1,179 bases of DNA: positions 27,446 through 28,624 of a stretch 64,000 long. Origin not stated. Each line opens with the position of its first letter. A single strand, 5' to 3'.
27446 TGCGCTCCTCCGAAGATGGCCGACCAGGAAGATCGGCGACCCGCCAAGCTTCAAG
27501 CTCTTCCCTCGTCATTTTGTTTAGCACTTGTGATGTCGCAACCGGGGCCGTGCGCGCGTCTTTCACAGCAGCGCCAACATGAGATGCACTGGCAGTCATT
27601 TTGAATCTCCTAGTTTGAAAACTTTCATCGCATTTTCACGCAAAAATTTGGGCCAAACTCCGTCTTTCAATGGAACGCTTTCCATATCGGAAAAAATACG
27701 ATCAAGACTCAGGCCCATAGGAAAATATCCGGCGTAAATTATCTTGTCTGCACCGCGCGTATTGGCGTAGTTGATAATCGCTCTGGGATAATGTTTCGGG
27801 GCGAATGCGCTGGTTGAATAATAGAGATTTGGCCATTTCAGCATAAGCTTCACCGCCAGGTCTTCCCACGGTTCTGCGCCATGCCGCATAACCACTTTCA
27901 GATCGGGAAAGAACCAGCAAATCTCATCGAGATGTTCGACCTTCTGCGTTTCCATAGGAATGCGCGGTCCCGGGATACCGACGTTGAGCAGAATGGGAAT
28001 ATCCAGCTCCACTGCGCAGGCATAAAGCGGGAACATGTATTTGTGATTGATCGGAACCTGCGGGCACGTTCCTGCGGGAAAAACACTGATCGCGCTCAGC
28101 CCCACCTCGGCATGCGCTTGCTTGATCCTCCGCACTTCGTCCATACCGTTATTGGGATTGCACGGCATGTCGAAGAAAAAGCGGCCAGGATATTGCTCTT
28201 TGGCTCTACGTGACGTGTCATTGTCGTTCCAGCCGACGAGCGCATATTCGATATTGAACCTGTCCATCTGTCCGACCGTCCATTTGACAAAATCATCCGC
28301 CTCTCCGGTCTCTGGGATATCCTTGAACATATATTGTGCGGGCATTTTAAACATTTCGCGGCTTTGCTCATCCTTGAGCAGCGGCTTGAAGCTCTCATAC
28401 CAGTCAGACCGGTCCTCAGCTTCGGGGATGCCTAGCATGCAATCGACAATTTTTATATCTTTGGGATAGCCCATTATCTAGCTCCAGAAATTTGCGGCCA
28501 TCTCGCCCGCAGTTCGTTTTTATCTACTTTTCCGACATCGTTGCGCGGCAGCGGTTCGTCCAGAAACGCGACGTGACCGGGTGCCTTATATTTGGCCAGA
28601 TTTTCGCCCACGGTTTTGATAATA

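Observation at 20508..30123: Non-canonical operon: CoA ligase, atypical amidohydrolase, Rieske oxygenase, exported amidase, SDR, MFS, two Lrp genes (plus a second Rieske gene)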

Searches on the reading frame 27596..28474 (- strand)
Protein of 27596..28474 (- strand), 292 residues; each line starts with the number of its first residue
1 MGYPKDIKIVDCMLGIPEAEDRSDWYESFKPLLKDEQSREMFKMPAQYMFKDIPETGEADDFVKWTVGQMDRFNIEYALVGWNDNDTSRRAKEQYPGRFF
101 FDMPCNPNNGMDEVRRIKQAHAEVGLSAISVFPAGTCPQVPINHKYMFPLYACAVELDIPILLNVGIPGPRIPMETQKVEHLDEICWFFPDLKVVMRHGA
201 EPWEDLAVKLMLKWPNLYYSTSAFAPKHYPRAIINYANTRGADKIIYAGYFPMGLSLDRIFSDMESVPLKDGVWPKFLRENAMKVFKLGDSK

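Call 4: search_protein_families(library=pfam, proteins=[window:27596-28474:-])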
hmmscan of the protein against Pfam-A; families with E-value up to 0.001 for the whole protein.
window:27596-28474:- (292 aa): 1 family
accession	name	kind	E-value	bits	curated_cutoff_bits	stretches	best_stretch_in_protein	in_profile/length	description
PF04909.20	Amidohydro_2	-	4.7e-19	69.7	26.4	1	58-288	40-289/289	Amidohydrolase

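Call 5: search_protein_families(library=ncbifam, proteins=[window:27596-28474:-])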
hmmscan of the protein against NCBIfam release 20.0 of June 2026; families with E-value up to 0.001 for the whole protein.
window:27596-28474:- (292 aa): 0 families

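Call 29: search_solved_structures(query=window:27596-28474:-, max_evalue=1, show_alignments=2)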
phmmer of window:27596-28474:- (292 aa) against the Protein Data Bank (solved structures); distinct sequences matched with E-value up to 1: 9.
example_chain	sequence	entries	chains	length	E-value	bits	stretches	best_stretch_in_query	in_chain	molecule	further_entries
3irs_A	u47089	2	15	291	9.8e-15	57.5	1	116-285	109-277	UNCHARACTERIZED PROTEIN BB4693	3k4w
3cjp_A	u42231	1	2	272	0.008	18.4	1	173-236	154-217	Predicted amidohydrolase, dihydroorotase family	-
4qs5_A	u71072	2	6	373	0.012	17.9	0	81-165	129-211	Ligw2 Decarboxylase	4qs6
4inf_A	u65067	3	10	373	0.016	17.4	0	81-165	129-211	METAL-DEPENDENT HYDROLASE | 5-Carboxyvanillate Decarboxylase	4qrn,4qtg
2gwg_A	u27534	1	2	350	0.46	12.6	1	85-166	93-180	4-oxalomesaconate hydratase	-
6iu0_A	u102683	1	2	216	0.63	12.2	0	189-265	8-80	Peroxiredoxin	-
6dxq_A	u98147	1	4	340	0.95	11.6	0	103-166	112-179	4-oxalomesaconate hydratase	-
6dwv_B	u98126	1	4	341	0.95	11.6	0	103-166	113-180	4-oxalomesaconate hydratase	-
6dxs_A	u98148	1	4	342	0.96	11.6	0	103-166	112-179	4-oxalomesaconate hydratase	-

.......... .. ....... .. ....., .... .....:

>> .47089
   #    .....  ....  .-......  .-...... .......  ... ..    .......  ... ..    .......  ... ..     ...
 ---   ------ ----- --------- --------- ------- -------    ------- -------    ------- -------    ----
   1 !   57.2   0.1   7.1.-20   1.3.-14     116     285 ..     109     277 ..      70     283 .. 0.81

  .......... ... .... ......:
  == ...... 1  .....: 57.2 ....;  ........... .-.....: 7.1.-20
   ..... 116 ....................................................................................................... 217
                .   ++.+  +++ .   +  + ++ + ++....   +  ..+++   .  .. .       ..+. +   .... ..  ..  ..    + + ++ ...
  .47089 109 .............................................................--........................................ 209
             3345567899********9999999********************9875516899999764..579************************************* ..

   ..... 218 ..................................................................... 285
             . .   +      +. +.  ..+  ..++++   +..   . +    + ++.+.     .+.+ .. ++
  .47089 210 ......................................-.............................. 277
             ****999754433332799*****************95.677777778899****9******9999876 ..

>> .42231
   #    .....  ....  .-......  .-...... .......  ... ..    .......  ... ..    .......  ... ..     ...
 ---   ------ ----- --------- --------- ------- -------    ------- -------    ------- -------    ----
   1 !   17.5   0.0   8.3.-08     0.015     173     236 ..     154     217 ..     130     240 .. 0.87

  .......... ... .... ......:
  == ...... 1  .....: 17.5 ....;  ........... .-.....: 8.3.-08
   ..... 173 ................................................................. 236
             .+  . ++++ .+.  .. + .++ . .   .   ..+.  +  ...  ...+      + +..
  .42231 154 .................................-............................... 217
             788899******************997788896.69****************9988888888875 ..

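Call 30: find_homologous_proteins(query=window:27596-28474:-, max_evalue=1e-10)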
Query window:27596-28474:- (292 aa): 8000 proteins with E <= 1e-10 among 8000 candidates; the best 120 are listed.
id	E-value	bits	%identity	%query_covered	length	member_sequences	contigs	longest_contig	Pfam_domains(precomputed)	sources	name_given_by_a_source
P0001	6.3e-204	694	100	100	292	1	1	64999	PF04909.21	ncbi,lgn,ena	-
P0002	2.6e-203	692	100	100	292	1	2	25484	PF04909.21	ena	-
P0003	2.0e-202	689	99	100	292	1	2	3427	PF04909.21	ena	-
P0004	2.0e-200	682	99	100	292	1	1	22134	PF04909.21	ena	-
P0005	3.1e-200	682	99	100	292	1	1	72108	PF04909.21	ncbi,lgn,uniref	ncbi:amidohydrolase family protein [Parasphingorhabdus sp.]|uniref:amidohydrolase family protein n=1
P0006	5.3e-200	681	99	100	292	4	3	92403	PF04909.21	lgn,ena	-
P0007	9.0e-200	680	98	100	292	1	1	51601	PF04909.21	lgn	-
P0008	2.9e-195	665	95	100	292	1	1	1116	PF04909.21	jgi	jgi:uncharacterized protein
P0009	4.3e-194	661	95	100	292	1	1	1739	PF04909.21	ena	-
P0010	2.1e-190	649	92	100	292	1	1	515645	PF04909.21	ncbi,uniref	ncbi:amidohydrolase family protein [Parasphingorhabdus sp. JC815]|uniref:amidohydrolase family prote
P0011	4.2e-189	645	92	100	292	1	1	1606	PF04909.21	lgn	-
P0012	2.3e-182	623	89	100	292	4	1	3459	PF04909.21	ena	-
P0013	5.1e-181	619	89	99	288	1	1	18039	PF04909.21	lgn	-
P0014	5.7e-180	615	89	99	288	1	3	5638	PF04909.21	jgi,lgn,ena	-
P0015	7.4e-180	615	89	99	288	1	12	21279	PF04909.21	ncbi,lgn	-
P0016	7.9e-180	615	89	99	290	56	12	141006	PF04909.21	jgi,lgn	jgi:predicted TIM-barrel fold metal-dependent hydrolase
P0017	2.5e-179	613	88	99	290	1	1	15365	PF04909.21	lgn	-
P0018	3.6e-179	612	88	99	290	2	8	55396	PF04909.21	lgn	-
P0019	6.7e-179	612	88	99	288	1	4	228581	PF04909.21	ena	-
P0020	3.1e-178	609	87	99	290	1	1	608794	PF04909.21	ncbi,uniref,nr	ncbi:amidohydrolase family protein [Croceicoccus sp. F390]|uniref:Amidohydrolase family protein n=1 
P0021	4.9e-178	609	88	99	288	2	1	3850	PF04909.21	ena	-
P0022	4.5e-177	606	87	99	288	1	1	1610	PF04909.21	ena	-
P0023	2.1e-176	603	86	99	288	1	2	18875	PF04909.21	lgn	-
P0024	2.7e-176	603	87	99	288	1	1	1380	PF04909.21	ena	-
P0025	2.7e-176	603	87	99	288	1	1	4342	PF04909.21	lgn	-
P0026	2.8e-175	600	86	99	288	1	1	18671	PF04909.21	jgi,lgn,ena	jgi:uncharacterized protein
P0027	4.8e-175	599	85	99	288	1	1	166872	PF04909.21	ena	-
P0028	4.8e-175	599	85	99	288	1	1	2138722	PF04909.21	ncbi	-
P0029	6.6e-175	598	86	99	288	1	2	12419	PF04909.21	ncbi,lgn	ncbi:MAG: amidohydrolase family protein [Pontixanthobacter sp.]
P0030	2.6e-173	593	85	99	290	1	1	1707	PF04909.21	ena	-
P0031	7.0e-172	589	85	99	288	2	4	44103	PF04909.21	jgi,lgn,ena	-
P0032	5.9e-171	586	84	99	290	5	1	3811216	PF04909.21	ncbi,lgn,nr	ncbi:MAG: amidohydrolase family protein [Candidatus Sphingomonas colombiensis]|nr:amidohydrolase fam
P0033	1.1e-170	585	84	98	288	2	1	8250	PF04909.21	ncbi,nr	ncbi:MAG TPA: amidohydrolase family protein [Sphingomonas sp.]|nr:amidohydrolase family protein [Sph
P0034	4.4e-170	583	86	99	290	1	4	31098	PF04909.21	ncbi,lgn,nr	ncbi:MAG: amidohydrolase family protein [Proteobacteria bacterium]|nr:amidohydrolase family protein 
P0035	2.7e-169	580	84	99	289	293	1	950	PF04909.21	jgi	jgi:predicted TIM-barrel fold metal-dependent hydrolase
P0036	4.1e-169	579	85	99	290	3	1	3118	PF04909.21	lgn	-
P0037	4.9e-169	579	83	99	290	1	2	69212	PF04909.21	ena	-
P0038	5.8e-169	579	83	99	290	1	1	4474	PF04909.21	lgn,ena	-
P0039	3.6e-168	576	82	99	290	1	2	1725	PF04909.21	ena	-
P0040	1.3e-167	575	84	99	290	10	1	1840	PF04909.21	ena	-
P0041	6.6e-167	572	82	99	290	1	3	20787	PF04909.21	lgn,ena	-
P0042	8.3e-167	572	82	99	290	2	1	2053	PF04909.21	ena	-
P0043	8.5e-167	572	83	99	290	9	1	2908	PF04909.21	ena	-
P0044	2.3e-166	570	83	99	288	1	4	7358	PF04909.21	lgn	-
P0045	3.3e-166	570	83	99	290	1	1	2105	PF04909.21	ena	-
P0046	3.5e-166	570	82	99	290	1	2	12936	PF04909.21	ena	-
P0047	3.7e-166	570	81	99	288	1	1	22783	PF04909.21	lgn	-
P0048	8.2e-166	569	81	99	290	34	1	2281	PF04909.21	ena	-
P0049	1.0e-165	568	82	99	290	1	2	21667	PF04909.21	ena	-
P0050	1.1e-165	568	83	99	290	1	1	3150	PF04909.21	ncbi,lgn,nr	ncbi:MAG: amidohydrolase family protein [Sphingomonas sp.]|nr:amidohydrolase family protein [Sphingo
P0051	1.1e-165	568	82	99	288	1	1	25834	PF04909.21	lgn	-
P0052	1.2e-165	568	81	99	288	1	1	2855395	PF04909.21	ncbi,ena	-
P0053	1.4e-165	568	83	99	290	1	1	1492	PF04909.21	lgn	-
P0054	1.6e-165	568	83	99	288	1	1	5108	PF04909.21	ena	-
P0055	1.7e-165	568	82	99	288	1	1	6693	PF04909.21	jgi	jgi:hypothetical protein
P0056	2.4e-165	567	82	99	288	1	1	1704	PF04909.21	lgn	-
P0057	2.8e-165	567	82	99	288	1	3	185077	PF04909.21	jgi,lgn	jgi:predicted TIM-barrel fold metal-dependent hydrolase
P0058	3.0e-165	567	81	99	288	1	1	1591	PF04909.21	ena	-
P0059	3.1e-165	567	81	99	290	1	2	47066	PF04909.21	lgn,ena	-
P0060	3.3e-165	567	82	99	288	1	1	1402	PF04909.21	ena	-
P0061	3.3e-165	567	82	99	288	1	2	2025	PF04909.21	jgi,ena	jgi:predicted TIM-barrel fold metal-dependent hydrolase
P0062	3.6e-165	566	82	99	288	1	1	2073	PF04909.21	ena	-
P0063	3.7e-165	566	83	99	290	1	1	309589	PF04909.21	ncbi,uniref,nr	ncbi:amidohydrolase family protein [Sphingomonas sp. MMSM20]|uniref:amidohydrolase family protein n=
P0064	3.7e-165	566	83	99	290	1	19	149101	PF04909.21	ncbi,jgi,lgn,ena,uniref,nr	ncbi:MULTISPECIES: amidohydrolase family protein [unclassified Sphingomonas]|uniref:amidohydrolase f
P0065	4.6e-165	566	82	99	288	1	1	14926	PF04909.21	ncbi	-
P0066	4.8e-165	566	80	99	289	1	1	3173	PF04909.21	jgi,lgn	-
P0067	5.6e-165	566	82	99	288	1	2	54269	PF04909.21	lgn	-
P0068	5.8e-165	566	82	99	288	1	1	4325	PF04909.21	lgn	-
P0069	5.9e-165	566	80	99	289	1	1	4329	PF04909.21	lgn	-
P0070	6.1e-165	566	81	99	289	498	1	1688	PF04909.21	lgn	-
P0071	6.4e-165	566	82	99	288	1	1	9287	PF04909.21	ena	-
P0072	7.3e-165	565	82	99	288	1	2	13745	PF04909.21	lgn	-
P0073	8.0e-165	565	82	99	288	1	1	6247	PF04909.21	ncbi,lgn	-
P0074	9.9e-165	565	82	99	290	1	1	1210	PF04909.21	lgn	-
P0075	1.4e-164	565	82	99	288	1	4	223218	PF04909.21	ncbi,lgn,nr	ncbi:MAG: amidohydrolase family protein [Sphingomonadaceae bacterium]|nr:amidohydrolase family prote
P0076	1.4e-164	565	81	99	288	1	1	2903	PF04909.21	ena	-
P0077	1.7e-164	564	80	99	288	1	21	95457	PF04909.21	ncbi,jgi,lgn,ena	-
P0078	1.8e-164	564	81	99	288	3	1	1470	PF04909.21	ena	-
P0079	2.0e-164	564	81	99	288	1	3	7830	PF04909.21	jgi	jgi:uncharacterized protein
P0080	2.0e-164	564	81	99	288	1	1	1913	PF04909.21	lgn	-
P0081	2.1e-164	564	81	99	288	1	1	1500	PF04909.21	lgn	-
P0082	3.9e-164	563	81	99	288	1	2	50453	PF04909.21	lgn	-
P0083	4.3e-164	563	80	99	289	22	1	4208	PF04909.21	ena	-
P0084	4.3e-164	563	81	99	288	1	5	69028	PF04909.21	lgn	-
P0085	4.5e-164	563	80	99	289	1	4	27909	PF04909.21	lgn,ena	-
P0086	4.8e-164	563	81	98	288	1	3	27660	PF04909.21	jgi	jgi:uncharacterized protein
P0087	5.0e-164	563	79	99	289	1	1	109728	PF04909.21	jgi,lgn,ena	-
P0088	5.6e-164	563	80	99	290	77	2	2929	PF04909.21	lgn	-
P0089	5.8e-164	563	81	99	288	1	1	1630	PF04909.21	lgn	-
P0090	6.4e-164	562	81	99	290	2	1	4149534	PF04909.21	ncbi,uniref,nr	ncbi:amidohydrolase [Sphingopyxis lindanitolerans]|uniref:Amidohydrolase n=1 Tax=Sphingopyxis lindan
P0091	8.3e-164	562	80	99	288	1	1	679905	PF04909.21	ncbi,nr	ncbi:MAG: amidohydrolase family protein [Sphingomonadaceae bacterium]|nr:amidohydrolase family prote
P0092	9.6e-164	562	82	99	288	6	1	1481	PF04909.21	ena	-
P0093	1.2e-163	561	80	99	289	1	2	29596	PF04909.21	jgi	jgi:predicted TIM-barrel fold metal-dependent hydrolase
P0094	1.3e-163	561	81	99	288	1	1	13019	PF04909.21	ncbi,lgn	ncbi:MAG: amidohydrolase family protein [Pseudomonadota bacterium]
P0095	1.6e-163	561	79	99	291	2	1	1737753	PF04909.21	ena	-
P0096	1.6e-163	561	80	99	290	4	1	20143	PF04909.21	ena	-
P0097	2.1e-163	561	80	99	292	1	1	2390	PF04909.21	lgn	-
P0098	2.3e-163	561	80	99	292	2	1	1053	PF04909.21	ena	-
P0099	2.8e-163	560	81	99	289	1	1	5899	PF04909.21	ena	-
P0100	2.8e-163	560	81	99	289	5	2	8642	PF04909.21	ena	-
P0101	2.9e-163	560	80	99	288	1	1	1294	PF04909.21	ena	-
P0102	3.3e-163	560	81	99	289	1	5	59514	PF04909.21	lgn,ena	-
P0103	3.4e-163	560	81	100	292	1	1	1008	PF04909.21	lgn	-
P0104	3.7e-163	560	80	99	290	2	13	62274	PF04909.21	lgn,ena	-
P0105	3.9e-163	560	80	99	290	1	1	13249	PF04909.21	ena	-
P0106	5.1e-163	559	80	99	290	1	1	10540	PF04909.21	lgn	-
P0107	5.3e-163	559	80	99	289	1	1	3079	PF04909.21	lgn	-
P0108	8.8e-163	559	79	99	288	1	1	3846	PF04909.21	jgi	-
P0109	9.5e-163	559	80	99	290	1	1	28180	PF04909.21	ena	-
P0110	9.5e-163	559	80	99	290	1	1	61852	PF04909.21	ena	-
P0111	9.9e-163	558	80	99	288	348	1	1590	PF04909.21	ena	-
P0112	1.1e-162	558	79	99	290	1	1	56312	PF04909.21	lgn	-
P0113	1.7e-162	558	80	99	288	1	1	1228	PF04909.21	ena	-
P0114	2.1e-162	557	79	98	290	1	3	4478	PF04909.21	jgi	jgi:uncharacterized protein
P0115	4.0e-162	556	80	99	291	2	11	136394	PF04909.21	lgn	-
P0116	4.6e-162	556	79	99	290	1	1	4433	PF04909.21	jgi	jgi:uncharacterized protein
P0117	5.4e-162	556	78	98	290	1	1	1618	PF04909.21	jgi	jgi:predicted TIM-barrel fold metal-dependent hydrolase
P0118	7.4e-162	556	80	99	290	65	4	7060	PF04909.21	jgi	jgi:uncharacterized protein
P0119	8.7e-162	555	79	99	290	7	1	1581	PF04909.21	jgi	jgi:predicted TIM-barrel fold metal-dependent hydrolase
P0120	1.3e-161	555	80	99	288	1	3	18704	PF04909.21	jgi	jgi:uncharacterized protein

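Call 31: find_encoding_contigs(protein=P0001, flank=10000, max_places=2)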
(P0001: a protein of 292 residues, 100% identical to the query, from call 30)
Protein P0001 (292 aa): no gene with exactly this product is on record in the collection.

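Call 32: find_encoding_contigs(protein=P0064, flank=10000, max_places=2)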
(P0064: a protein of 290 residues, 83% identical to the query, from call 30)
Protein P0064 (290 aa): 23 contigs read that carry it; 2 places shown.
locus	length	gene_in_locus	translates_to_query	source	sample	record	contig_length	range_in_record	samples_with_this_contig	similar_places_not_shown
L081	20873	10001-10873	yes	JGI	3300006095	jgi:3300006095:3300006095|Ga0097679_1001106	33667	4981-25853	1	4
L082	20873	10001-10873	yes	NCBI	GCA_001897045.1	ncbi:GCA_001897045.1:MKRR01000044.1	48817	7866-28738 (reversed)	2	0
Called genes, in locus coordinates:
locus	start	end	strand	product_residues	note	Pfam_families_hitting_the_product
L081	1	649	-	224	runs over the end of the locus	PF12844:HTH_19, PF13560:HTH_31, PF01381:HTH_3, PF13443:HTH_26, PF07883:Cupin_2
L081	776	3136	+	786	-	PF00144:Beta-lactamase, PF01427:Peptidase_M15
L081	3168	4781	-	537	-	PF00450:Peptidase_S10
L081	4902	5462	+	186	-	PF12276:DUF3617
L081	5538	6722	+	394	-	PF00926:DHBP_synthase, PF00925:GTP_cyclohydro2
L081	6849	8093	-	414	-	PF00724:Oxidored_FMN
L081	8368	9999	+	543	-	PF00501:AMP-binding, PF13193:AMP-binding_C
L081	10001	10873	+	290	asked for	PF04909:Amidohydro_2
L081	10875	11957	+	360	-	PF00355:Rieske, PF19298:KshA_C, PF19112:VanA_C (faint)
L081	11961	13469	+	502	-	PF01425:Amidase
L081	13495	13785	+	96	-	-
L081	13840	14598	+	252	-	PF00106:adh_short, PF13561:adh_short_C2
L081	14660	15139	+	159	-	PF01047:MarR (weak), PF13404:HTH_AsnC-type, PF13412:HTH_24, PF24034:DUF7343 (weak), PF01037:AsnC_trans_reg, PF22482:AsnC_trans_reg_3 (weak)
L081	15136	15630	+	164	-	PF13404:HTH_AsnC-type, PF13412:HTH_24, PF22482:AsnC_trans_reg_3 (weak), PF01037:AsnC_trans_reg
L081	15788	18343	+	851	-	PF07715:Plug, PF00593:TonB_dep_Rec_b-barrel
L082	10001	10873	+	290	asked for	PF04909:Amidohydro_2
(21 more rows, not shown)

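Call 55: search_protein_representatives(protein=window:27596-28474:-)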
Query: 292 residues. Proteins with E-value up to 0.001 (for the whole library): 2387; up to 1e-10: 993; up to 1e-30: 200. The best 150 are listed.
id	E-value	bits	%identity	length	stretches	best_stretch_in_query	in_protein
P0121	1.4e-97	342.8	55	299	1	7-288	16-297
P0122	2.6e-94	332.1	56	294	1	26-288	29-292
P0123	1.4e-91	323.2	52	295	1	7-290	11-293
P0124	1.8e-82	293.2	65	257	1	97-288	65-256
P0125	7.1e-81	288.0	67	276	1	106-286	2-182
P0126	8.4e-81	287.7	56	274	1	57-288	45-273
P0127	2.8e-79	282.7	62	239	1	44-256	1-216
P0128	1.9e-77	276.7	49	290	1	8-288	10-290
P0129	1.2e-70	254.3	41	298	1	2-290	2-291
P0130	1.8e-68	247.2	56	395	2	132-290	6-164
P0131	5.5e-68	245.6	54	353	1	87-287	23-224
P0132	5.9e-68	245.5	57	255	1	61-258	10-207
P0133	1.0e-67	244.7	57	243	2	150-288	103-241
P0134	2.6e-67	243.4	47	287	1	28-288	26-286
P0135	3.6e-67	243.0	66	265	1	131-290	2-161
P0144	4.4e-63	229.5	39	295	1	7-287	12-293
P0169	1.5e-52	195.0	36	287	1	3-288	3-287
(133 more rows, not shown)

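Call 58: find_encoding_contigs(protein=P0090, flank=10000, max_places=1)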
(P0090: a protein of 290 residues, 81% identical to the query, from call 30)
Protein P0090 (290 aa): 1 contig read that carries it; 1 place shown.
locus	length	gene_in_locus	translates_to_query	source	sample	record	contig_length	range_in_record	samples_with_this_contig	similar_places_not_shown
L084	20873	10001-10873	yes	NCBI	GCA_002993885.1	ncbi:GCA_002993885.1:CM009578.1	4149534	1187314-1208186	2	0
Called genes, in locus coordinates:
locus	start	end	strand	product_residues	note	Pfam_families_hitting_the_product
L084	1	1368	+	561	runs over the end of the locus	PF07969:Amidohydro_3, PF01979:Amidohydro_1 (faint)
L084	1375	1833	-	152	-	PF13577:SnoaL_4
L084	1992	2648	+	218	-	PF13577:SnoaL_4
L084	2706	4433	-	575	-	PF00890:FAD_binding_2, PF01266:DAO (faint)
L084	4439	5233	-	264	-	PF23441:SDR (weak), PF00106:adh_short, PF01370:Epimerase (weak), PF08659:KR, PF13561:adh_short_C2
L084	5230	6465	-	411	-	PF00724:Oxidored_FMN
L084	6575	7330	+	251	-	PF00106:adh_short, PF08659:KR, PF13561:adh_short_C2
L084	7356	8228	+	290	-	PF00106:adh_short, PF13561:adh_short_C2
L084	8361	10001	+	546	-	PF00501:AMP-binding, PF13193:AMP-binding_C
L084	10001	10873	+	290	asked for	PF04909:Amidohydro_2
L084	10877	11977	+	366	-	PF00355:Rieske, PF19298:KshA_C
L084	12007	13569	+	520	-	PF01425:Amidase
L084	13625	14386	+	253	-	PF00106:adh_short, PF13561:adh_short_C2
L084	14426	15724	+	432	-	PF03137:OATP (faint), PF07690:MFS_1, PF00083:Sugar_tr (weak)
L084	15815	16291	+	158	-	PF13404:HTH_AsnC-type, PF13412:HTH_24, PF01037:AsnC_trans_reg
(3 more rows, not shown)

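Call 59: find_encoding_contigs(protein=P0121, flank=8000, max_places=3)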
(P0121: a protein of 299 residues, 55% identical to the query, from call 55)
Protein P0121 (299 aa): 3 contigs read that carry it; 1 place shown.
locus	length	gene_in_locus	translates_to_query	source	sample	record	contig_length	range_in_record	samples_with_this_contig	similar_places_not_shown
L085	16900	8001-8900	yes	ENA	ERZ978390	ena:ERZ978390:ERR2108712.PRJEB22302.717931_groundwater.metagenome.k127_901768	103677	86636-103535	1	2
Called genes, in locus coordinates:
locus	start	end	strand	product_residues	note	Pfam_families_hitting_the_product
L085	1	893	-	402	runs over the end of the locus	PF22691:Thiolase_C_1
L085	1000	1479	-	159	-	PF00034:Cytochrom_C, PF13442:Cytochrome_CBB3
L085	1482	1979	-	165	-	PF00355:Rieske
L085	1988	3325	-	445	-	PF00033:Cytochrome_B, PF14358:DUF4405 (weak), PF13631:Cytochrom_B_N_2, PF00032:Cytochrom_B_C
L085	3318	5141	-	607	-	PF14691:Fer4_20, PF01593:Amino_oxidase (weak), PF07992:Pyr_redox_2, PF13450:NAD_binding_8, PF00037:Fer4, PF12838:Fer4_7, PF13187:Fer4_9, PF13237:Fer4_10, +4 more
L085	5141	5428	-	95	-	-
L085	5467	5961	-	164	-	PF06525:SoxE, PF00127:Copper-bind (weak)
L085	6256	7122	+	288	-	PF04909:Amidohydro_2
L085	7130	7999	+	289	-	PF04909:Amidohydro_2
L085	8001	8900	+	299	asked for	PF04909:Amidohydro_2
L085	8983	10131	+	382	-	PF02515:CoA_transf_3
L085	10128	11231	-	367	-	PF16701:Ad_Cy_reg, PF00211:Guanylate_cyc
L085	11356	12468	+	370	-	PF03403:PAF-AH_p_II, PF01738:DLH (weak), PF07224:Chlorophyllase (faint), PF00561:Abhydrolase_1 (faint), PF12740:PETase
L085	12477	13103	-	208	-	PF00730:HhH-GPD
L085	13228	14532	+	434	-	PF09992:NAGPA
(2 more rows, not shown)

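Call 60: find_encoding_contigs(protein=P0129, flank=8000, max_places=2)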
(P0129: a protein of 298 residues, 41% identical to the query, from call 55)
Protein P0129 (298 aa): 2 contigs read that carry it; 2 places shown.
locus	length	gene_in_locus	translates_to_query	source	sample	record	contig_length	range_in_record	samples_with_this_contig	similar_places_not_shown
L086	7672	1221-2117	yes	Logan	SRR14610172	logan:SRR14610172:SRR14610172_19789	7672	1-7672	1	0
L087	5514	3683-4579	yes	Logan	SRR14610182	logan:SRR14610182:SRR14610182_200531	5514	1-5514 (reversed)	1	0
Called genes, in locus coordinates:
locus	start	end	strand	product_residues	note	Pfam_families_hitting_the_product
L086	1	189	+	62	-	?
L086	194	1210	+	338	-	PF04909:Amidohydro_2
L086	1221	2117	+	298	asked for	PF04909:Amidohydro_2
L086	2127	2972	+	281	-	PF11716:MDMPI_N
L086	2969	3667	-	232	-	PF00392:GntR, PF07729:FCD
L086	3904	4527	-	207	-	PF02798:GST_N, PF13417:GST_N_3, PF13409:GST_N_2, PF00043:GST_C, PF13410:GST_C_2 (faint), PF14497:GST_C_3 (faint)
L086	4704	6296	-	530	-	PF00501:AMP-binding, PF13193:AMP-binding_C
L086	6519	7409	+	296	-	PF00106:adh_short, PF08659:KR, PF13561:adh_short_C2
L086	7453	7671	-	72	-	?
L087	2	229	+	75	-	?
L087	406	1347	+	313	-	PF13409:GST_N_2, PF13417:GST_N_3, PF00043:GST_C, PF14497:GST_C_3 (weak), PF13410:GST_C_2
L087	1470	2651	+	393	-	PF02771:Acyl-CoA_dh_N, PF02770:Acyl-CoA_dh_M, PF00441:Acyl-CoA_dh_1, PF08028:Acyl-CoA_dh_2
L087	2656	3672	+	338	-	PF04909:Amidohydro_2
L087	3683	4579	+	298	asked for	PF04909:Amidohydro_2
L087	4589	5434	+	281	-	PF11716:MDMPI_N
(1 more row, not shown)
